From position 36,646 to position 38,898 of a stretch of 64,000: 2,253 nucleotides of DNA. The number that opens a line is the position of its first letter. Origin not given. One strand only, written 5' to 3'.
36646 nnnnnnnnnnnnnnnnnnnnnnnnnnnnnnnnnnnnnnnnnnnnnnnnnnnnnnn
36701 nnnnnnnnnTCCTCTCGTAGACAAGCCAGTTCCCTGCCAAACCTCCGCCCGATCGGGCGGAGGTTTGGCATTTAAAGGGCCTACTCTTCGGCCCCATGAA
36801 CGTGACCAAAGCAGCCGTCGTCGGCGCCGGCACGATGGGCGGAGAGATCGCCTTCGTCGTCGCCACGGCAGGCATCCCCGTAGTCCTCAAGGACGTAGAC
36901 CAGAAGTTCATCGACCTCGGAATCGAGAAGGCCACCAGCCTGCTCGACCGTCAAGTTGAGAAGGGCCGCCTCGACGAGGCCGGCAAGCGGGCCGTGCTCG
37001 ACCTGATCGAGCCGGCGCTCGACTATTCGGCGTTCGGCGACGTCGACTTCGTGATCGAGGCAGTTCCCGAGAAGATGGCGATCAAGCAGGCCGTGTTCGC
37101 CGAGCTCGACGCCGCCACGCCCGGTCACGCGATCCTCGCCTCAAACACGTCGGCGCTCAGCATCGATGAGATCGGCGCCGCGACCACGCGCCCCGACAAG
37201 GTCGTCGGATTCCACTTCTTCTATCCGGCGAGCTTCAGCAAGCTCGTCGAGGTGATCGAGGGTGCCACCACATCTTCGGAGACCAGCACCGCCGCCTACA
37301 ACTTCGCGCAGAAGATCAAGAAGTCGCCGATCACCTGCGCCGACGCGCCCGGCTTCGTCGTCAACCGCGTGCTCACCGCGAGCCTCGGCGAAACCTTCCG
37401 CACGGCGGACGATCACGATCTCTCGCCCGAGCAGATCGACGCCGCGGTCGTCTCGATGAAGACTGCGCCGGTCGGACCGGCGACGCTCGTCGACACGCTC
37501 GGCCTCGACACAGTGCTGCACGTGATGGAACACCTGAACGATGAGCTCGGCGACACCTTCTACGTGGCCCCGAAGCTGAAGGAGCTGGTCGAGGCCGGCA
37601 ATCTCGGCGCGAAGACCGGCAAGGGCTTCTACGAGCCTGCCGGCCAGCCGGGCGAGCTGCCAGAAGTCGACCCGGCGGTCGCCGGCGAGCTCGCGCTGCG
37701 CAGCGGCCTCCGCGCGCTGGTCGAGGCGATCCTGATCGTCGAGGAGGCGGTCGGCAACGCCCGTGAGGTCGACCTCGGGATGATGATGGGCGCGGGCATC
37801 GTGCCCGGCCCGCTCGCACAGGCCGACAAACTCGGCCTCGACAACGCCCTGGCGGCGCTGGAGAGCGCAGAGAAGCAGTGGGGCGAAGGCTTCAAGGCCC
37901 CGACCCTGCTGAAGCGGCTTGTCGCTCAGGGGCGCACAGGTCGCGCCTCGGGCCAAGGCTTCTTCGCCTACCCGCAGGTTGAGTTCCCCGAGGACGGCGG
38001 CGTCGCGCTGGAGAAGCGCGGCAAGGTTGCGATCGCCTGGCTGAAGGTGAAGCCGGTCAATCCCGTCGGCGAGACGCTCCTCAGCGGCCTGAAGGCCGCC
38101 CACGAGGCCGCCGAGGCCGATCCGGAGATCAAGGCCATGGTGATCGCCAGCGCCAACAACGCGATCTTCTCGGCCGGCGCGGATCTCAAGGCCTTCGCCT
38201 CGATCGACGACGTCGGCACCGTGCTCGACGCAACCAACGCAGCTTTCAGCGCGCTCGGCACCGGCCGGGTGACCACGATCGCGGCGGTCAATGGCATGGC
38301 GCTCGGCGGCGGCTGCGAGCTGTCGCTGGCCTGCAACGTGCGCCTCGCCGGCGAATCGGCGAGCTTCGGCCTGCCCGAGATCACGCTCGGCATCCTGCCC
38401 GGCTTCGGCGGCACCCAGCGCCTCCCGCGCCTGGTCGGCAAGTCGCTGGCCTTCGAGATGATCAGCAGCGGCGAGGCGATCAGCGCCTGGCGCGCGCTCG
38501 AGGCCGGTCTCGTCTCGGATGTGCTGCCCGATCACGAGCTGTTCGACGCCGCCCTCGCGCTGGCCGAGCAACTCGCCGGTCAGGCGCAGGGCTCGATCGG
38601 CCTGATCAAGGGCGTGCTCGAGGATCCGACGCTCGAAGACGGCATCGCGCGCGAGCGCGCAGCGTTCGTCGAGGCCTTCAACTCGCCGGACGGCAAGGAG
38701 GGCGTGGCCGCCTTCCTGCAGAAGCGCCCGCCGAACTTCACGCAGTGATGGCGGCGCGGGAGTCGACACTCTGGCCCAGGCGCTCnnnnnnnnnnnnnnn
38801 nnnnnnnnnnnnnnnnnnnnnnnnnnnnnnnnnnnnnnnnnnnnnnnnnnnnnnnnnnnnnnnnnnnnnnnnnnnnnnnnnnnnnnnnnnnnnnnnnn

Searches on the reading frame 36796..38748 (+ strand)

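Call 85: search_protein_families(library=pfam, proteins=[window:36796-38748:+])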
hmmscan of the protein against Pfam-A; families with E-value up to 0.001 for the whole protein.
window:36796-38748:+ (650 aa): 4 families
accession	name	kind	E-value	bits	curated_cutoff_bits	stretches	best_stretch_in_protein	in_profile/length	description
PF02737.24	3HCDH_N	-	5.6e-59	199.5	22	1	5-183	1-179/180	3-hydroxyacyl-CoA dehydrogenase, NAD binding domain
PF00378.25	ECH_1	-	1.9e-49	168.7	27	1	419-650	15-250/251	Enoyl-CoA hydratase/isomerase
PF00725.27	3HCDH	-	9.7e-40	135.5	22.1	2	186-280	1-96/97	3-hydroxyacyl-CoA dehydrogenase, C-terminal domain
PF16113.10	ECH_2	-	1.8e-23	84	27.2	1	422-637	13-235/335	Enoyl-CoA hydratase/isomerase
